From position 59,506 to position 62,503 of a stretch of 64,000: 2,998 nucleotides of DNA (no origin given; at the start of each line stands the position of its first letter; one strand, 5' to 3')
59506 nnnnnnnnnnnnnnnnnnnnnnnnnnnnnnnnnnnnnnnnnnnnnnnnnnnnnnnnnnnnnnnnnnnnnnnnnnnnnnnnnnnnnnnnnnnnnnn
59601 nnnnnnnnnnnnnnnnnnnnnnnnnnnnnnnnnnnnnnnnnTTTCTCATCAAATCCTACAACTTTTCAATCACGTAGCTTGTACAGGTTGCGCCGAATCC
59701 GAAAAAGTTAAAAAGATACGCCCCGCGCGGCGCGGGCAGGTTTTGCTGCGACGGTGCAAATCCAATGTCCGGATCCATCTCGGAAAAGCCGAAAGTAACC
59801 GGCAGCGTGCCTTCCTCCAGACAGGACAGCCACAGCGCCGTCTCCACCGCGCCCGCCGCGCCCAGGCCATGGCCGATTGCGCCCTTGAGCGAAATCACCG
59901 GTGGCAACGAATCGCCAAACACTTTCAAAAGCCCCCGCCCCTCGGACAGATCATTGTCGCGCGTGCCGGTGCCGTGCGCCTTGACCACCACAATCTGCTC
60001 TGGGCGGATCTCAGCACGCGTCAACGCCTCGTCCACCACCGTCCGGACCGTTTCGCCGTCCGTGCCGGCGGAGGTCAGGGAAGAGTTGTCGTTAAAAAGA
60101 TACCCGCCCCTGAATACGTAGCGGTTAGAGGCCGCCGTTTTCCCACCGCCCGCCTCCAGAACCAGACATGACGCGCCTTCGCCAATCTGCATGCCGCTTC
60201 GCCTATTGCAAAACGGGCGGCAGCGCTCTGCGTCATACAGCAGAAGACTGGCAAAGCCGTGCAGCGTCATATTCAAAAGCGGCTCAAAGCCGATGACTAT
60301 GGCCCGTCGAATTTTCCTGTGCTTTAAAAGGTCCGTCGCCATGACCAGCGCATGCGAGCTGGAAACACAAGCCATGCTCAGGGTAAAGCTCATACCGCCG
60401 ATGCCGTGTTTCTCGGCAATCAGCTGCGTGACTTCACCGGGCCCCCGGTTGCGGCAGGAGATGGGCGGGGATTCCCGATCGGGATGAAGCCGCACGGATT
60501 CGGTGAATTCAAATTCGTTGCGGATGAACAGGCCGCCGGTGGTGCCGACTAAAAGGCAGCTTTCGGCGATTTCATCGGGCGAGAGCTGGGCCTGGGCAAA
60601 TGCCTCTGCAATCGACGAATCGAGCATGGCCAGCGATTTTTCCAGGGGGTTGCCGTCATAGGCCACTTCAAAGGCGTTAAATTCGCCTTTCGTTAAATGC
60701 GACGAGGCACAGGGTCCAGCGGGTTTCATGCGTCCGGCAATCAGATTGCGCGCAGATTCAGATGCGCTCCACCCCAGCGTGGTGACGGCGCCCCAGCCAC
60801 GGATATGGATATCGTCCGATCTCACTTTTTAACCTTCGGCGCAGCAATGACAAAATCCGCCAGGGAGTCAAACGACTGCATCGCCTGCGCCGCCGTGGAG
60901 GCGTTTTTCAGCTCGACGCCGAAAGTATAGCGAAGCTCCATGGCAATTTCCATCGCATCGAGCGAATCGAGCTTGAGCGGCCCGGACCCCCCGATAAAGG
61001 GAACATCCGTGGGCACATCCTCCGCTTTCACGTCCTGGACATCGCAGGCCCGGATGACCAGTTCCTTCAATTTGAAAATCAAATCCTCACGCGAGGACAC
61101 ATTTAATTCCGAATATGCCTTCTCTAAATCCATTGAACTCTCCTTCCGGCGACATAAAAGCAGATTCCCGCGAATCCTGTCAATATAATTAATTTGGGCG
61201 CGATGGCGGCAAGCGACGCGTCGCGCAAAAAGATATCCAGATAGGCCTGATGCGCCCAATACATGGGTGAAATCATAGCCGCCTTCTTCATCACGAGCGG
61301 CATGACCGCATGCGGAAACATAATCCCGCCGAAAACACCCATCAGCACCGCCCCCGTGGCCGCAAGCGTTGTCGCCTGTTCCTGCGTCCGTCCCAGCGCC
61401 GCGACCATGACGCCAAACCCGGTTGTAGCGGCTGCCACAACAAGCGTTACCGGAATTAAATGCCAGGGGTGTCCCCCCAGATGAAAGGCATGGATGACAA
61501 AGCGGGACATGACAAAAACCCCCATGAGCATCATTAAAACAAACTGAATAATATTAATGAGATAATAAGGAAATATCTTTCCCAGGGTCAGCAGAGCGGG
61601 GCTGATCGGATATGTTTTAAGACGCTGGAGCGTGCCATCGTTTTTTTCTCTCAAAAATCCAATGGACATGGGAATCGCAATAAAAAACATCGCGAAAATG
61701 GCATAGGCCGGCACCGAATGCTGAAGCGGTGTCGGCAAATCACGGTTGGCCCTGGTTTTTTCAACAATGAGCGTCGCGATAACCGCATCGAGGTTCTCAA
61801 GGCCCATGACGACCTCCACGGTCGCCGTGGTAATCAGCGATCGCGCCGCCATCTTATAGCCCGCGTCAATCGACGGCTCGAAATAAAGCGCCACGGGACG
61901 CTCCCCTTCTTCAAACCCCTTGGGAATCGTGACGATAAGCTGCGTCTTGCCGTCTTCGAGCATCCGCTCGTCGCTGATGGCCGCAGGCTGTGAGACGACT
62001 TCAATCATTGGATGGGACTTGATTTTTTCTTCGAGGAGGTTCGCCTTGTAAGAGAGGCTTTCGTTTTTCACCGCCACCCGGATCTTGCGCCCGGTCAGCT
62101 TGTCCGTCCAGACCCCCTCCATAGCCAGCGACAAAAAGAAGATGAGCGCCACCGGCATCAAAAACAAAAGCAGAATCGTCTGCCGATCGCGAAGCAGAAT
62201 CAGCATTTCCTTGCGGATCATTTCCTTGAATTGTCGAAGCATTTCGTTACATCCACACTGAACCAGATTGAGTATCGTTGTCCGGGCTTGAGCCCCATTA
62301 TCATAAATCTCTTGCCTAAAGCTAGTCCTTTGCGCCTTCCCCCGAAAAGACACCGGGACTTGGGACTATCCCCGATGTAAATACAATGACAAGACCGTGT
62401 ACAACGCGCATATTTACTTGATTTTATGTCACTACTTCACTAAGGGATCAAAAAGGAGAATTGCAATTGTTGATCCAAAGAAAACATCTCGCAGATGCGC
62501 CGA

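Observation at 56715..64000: Type-II FAS/PKS-like lipid cluster combining KS, a Cys-less KS partner and ACP with a B12-radical SAM enzyme, an orphan ABC-2 permease, a secreted START protein and an acyl-adenylating enzyme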

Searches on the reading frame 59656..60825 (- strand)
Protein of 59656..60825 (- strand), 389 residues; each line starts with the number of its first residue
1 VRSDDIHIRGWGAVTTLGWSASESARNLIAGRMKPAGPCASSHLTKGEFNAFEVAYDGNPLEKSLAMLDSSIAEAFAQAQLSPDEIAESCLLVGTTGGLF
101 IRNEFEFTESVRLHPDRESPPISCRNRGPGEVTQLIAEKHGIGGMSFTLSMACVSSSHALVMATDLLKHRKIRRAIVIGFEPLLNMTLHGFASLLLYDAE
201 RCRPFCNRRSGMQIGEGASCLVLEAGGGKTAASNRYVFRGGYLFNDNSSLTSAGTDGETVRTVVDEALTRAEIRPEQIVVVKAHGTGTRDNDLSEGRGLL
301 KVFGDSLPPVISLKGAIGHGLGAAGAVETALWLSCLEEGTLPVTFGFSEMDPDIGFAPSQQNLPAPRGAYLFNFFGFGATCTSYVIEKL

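Call 3: search_protein_families(library=pfam, proteins=[window:59656-60825:-], max_evalue=0.01)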
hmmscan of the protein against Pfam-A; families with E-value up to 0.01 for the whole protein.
window:59656-60825:- (389 aa): 3 families
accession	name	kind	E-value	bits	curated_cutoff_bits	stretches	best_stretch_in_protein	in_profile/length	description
PF02801.28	Ketoacyl-synt_C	-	2.5e-22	79.5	20.8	1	241-347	7-118/119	Beta-ketoacyl synthase, C-terminal domain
PF00109.32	ketoacyl-synt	-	2.3e-14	54.1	20.8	1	67-224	92-247/252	Beta-ketoacyl synthase, N-terminal domain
PF08545.16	ACP_syn_III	-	0.0014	18.9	24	0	148-225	2-63/80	3-Oxoacyl-[acyl-carrier-protein (ACP)] synthase III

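Call 6: search_protein_families(library=ncbifam, proteins=[window:59656-60825:-], max_evalue=0.01)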
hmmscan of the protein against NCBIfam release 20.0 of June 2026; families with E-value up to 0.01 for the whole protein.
window:59656-60825:- (389 aa): 21 families
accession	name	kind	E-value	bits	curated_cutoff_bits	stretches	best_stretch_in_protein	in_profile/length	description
NF006618.0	PRK09185.1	subfamily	1.7e-49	168.9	407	1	90-387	99-391/394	beta-ketoacyl-ACP synthase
NF058662.1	cispenta_AmcF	equivalog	1.9e-42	145.6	325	1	133-387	109-368/369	cispentacin biosynthesis acyltransferase subunit AmcF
TIGR03150.1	fabF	equivalog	3.3e-38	131.4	493.75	1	131-385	139-405/407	beta-ketoacyl-ACP synthase II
NF004618.0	PRK05952.1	equivalog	4.1e-35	121.4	455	1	8-382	6-376/384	beta-ketoacyl-ACP synthase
NF005076.0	PRK06501.1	equivalog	2.9e-34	118.7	629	1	130-387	152-421/425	beta-ketoacyl-ACP synthase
NF005589.0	PRK07314.1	subfamily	9.8e-33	113.5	387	1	112-388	124-411/413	beta-ketoacyl-ACP synthase II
NF004970.0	PRK06333.1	subfamily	1.3e-31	109.9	525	1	134-387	154-420/424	beta-ketoacyl-ACP synthase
NF006274.0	PRK08439.1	equivalog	1.4e-30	106.5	621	1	134-388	143-405/406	beta-ketoacyl-ACP synthase II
NF006587.0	PRK09116.1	equivalog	2.8e-28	98.8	470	1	141-387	152-405/408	beta-ketoacyl-ACP synthase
NF005490.0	PRK07103.1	equivalog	7.5e-27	94.4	445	1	71-388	89-412/414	polyketide beta-ketoacyl:acyl carrier protein synthase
NF005916.1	PRK07910.1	equivalog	1.4e-26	93.4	560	1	109-380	127-409/418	KasA/KasB family beta-ketoacyl-ACP synthase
NF045894.1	PKS_plus_SDR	equivalog_domain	1e-20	73.1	1740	1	136-358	156-387/1515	type I polyketide synthase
NF006434.0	PRK08722.1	equivalog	6.4e-17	61.5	759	1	140-388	151-413/414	beta-ketoacyl-ACP synthase II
NF005935.0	PRK07967.1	equivalog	8.3e-17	61.1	630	1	72-388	79-403/406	beta-ketoacyl-ACP synthase I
NF053555.1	prodigi_MBC_PigJ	equivalog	1e-15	57.1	900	1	133-356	493-716/759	prodigiosin MBC biosynthesis protein PigJ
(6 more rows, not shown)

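Call 39: search_solved_structures(query=window:59656-60825:-, max_evalue=1e-10)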
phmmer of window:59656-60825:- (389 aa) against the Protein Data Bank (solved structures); distinct sequences matched with E-value up to 1e-10: 95 (the best 60 are shown).
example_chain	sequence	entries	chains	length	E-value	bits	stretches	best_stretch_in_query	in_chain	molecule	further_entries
9s5h_B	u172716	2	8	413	1.3e-29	106.3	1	130-385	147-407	3-oxoacyl-(Acyl-carrier-protein) synthase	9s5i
8z5c_A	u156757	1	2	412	4.4e-29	104.6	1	139-384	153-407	3-oxoacyl-[acyl-carrier-protein] synthase 2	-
8z5e_A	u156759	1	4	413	3.4e-28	101.7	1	139-384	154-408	3-oxoacyl-[acyl-carrier-protein] synthase 2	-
8z5d_A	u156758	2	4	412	3.4e-28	101.7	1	139-384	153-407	3-oxoacyl-[acyl-carrier-protein] synthase 2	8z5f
6qsp_A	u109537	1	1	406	6.7e-28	100.7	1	130-386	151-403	Beta-ketoacyl synthase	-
2gp6_A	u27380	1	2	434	5.5e-26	94.4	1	85-379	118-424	3-oxoacyl-[acyl-carrier-protein] synthase 2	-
1j3n_A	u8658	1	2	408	2.7e-24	88.9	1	77-379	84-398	3-oxoacyl-(acyl-carrier protein) synthase II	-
7f27_A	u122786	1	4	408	2.2e-23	85.9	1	139-387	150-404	3-oxoacyl-(Acyl-carrier-protein) synthase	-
6kxd_A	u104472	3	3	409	3.1e-23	85.4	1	75-354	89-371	Ketosynthase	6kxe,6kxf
9n50_A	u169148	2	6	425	6e-23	84.4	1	138-384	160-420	3-oxoacyl-[acyl-carrier-protein] synthase, mitochondrial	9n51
2iwy_A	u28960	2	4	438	6.5e-23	84.3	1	138-384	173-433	3-OXOACYL-[ACYL-CARRIER-PROTEIN] SYNTHASE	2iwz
2rjt_A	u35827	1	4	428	6.7e-23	84.3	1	8-379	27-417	Beta-ketoacyl-ACP synthase II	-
2c9h_A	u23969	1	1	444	6.7e-23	84.3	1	138-384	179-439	MITOCHONDRIAL BETA-KETOACYL SYNTHASE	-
1ox0_A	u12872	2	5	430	9.4e-23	83.8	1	8-379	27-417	Beta ketoacyl-acyl carrier protein synthase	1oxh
7f28_B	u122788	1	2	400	4.3e-22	81.6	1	137-385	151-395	Putative 3-oxoacyl-[ACP] synthase FabV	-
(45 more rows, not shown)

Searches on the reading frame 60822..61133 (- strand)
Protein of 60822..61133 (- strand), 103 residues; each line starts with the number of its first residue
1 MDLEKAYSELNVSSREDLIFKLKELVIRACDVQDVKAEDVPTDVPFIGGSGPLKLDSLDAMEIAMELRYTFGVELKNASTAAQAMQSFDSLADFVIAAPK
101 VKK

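Call 26: find_encoding_contigs(protein=window:60822-61133:-, flank=10000, max_places=6)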
Protein window:60822-61133:- (103 aa): 4 contigs read that carry it; 4 places shown.
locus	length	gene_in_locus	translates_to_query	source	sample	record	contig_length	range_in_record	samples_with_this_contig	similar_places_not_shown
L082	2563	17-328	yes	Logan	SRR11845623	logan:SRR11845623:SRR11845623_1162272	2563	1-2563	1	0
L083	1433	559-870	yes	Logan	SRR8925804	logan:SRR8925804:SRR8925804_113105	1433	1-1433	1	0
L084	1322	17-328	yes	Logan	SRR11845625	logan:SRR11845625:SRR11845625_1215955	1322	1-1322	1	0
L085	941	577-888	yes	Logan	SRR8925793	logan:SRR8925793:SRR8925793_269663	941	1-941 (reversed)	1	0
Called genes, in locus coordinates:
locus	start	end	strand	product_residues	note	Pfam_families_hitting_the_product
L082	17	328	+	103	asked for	-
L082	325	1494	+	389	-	PF00109:ketoacyl-synt, PF02801:Ketoacyl-synt_C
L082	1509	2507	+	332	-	PF00109:ketoacyl-synt (weak)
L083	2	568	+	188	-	?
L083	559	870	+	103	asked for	-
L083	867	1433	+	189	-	?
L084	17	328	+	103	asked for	-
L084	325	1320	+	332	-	?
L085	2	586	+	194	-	?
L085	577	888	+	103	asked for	-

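Call 85: search_solved_structures(query=window:60822-61133:-, max_evalue=1)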
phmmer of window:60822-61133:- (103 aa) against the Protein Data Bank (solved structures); distinct sequences matched with E-value up to 1: 48.
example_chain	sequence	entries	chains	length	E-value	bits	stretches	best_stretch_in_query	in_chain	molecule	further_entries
9ls6_A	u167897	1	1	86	4.4e-07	33.2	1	18-96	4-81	Acyl carrier protein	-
7ar7_U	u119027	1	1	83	7e-05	26.2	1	43-102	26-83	Acyl carrier protein 2, mitochondrial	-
7a23_e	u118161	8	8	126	0.00018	24.8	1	42-102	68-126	ACPM2 | Acyl carrier protein 2, mitochondrial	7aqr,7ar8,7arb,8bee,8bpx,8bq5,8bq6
8e73_AB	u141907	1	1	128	0.0024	21.3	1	44-102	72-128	NDUAB1-alpha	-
7b0n_T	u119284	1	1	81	0.0031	20.9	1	45-102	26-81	Acyl carrier protein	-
6gcs_O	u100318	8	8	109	0.0046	20.4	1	45-102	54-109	ACPM1 SUBUNIT | Acyl carrier protein ACPM1 of NADH:Ubiquinone Oxidoreductase (Complex I)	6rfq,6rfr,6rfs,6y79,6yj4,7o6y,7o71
8iuf_AC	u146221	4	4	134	0.0054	20.1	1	14-91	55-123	NDUFAB1-beta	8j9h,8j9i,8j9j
8iuf_AB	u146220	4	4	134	0.008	19.6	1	14-97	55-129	NDUFAB1-alpha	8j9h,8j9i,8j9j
4dxe_H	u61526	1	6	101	0.017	18.5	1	20-78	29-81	Acyl carrier protein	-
7b0n_U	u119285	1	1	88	0.036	17.5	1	48-99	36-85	Acyl carrier protein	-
2n50_A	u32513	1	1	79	0.054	17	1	15-97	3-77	Acyl carrier protein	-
6gcs_Q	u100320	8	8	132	0.061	16.8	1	46-99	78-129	ACPM2 SUBUNIT | Acyl carrier protein ACPM2 of NADH:Ubiquinone Oxidoreductase (Complex I)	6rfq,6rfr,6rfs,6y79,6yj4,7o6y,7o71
9f5x_J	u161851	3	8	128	0.077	16.5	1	50-97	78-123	Acyl carrier protein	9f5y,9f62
1x3o_A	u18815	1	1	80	0.087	16.3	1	20-82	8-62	acyl carrier protein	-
2n57_A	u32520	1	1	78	0.18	15.3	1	23-84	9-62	Acyl carrier protein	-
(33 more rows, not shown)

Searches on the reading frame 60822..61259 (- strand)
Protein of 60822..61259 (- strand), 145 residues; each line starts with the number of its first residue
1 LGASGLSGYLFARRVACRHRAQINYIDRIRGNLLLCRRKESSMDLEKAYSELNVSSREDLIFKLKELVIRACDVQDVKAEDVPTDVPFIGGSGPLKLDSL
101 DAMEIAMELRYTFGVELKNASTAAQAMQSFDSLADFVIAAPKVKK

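Call 3: search_protein_families(library=pfam, proteins=[window:60822-61259:-], max_evalue=0.01)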
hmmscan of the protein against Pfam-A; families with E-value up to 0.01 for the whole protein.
window:60822-61259:- (145 aa): 1 family
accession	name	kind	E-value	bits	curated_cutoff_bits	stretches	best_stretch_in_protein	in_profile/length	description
PF00550.31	PP-binding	-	0.00055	20.6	20.8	1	95-119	27-51/67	Phosphopantetheine attachment site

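Call 6: search_protein_families(library=ncbifam, proteins=[window:60822-61259:-], max_evalue=0.01)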
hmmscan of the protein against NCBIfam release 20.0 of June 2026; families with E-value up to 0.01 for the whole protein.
window:60822-61259:- (145 aa): 6 families
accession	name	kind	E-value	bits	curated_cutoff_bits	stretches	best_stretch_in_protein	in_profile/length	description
NF006617.0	PRK09184.1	subfamily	5.6e-10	39.1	70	1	54-139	8-92/96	phosphopantetheine-binding protein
TIGR00517.1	acyl_carrier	equivalog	0.0001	22.1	70.45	1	76-137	17-73/77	acyl carrier protein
NF002148.0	PRK00982.1-2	subfamily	0.00019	21.2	71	1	73-120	15-59/79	acyl carrier protein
NF002151.0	PRK00982.1-5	equivalog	0.001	19.1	92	1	63-132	7-68/78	acyl carrier protein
NF058660.1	cispen_ACP_AmcB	equivalog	0.0051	17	80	1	95-137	33-75/80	cispentacin biosynthesis acyl carrier protein AmcB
NF002149.0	PRK00982.1-3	equivalog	0.0062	16.4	106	1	75-132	16-68/78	acyl carrier protein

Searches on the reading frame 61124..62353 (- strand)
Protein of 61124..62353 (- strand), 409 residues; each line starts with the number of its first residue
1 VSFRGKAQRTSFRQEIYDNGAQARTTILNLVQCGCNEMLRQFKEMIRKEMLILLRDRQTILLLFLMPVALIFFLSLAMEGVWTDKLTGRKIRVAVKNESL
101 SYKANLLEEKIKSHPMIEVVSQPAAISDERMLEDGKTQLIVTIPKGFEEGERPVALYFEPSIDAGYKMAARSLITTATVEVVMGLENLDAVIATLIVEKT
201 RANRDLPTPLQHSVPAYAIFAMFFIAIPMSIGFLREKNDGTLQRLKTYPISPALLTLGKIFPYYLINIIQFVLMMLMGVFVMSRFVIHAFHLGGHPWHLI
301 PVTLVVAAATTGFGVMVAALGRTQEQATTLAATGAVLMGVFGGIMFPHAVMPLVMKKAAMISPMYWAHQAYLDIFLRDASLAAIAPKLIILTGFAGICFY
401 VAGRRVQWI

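Call 3: search_protein_families(library=pfam, proteins=[window:61124-62353:-], max_evalue=0.01)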
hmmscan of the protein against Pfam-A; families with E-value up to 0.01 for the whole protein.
window:61124-62353:- (409 aa): 4 families
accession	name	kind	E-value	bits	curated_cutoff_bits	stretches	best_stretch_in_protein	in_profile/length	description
PF12698.13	ABC2_membrane_3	-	3.5e-33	115.6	31.6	1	59-402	3-345/347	ABC-2 family transporter protein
PF01061.29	ABC2_membrane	-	2.1e-22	80.1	26.9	1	204-375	51-210/211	ABC-2 type transporter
PF12679.13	ABC2_membrane_2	-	3e-12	46.8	27.2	1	45-379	3-247/283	ABC-2 family transporter protein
PF12730.13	ABC2_membrane_4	-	0.00082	19.8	27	1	211-304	50-143/179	ABC-2 family transporter protein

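Call 6: search_protein_families(library=ncbifam, proteins=[window:61124-62353:-], max_evalue=0.01)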
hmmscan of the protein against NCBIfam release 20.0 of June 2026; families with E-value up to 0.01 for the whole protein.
window:61124-62353:- (409 aa): 7 families
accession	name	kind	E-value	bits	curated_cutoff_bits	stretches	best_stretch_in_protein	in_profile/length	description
NF033858.1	ABC2_perm_RbbA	equivalog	4.6e-20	71.2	1050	1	38-400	538-898/909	ribosome-associated ATPase/putative transporter RbbA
NF038293.1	permease_SagH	equivalog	2.7e-16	59.3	450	2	230-386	197-347/370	SagH family ABC transporter permease subunit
NF041647.1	ABC_perm_CPBP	equivalog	6.3e-11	41.7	435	1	40-319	3-301/636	ABC transporter permease subunit/CPBP intramembrane protease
TIGR01247.1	drrB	subfamily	4.8e-09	36.3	223.05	1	215-403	52-233/236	daunorubicin resistance ABC transporter membrane protein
TIGR00025.1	Mtu_efflux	paralog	5e-08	32.8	146.9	1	214-401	43-229/238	ABC transporter efflux protein, DrrB family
TIGR01248.1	drrC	subfamily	0.0064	16.7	165.65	1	227-356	6-135/152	daunorubicin resistance protein C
TIGR03518.1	ABC_perm_GldF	equivalog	0.007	16.4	288.5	0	219-284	60-123/240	gliding motility-associated ABC transporter permease subunit GldF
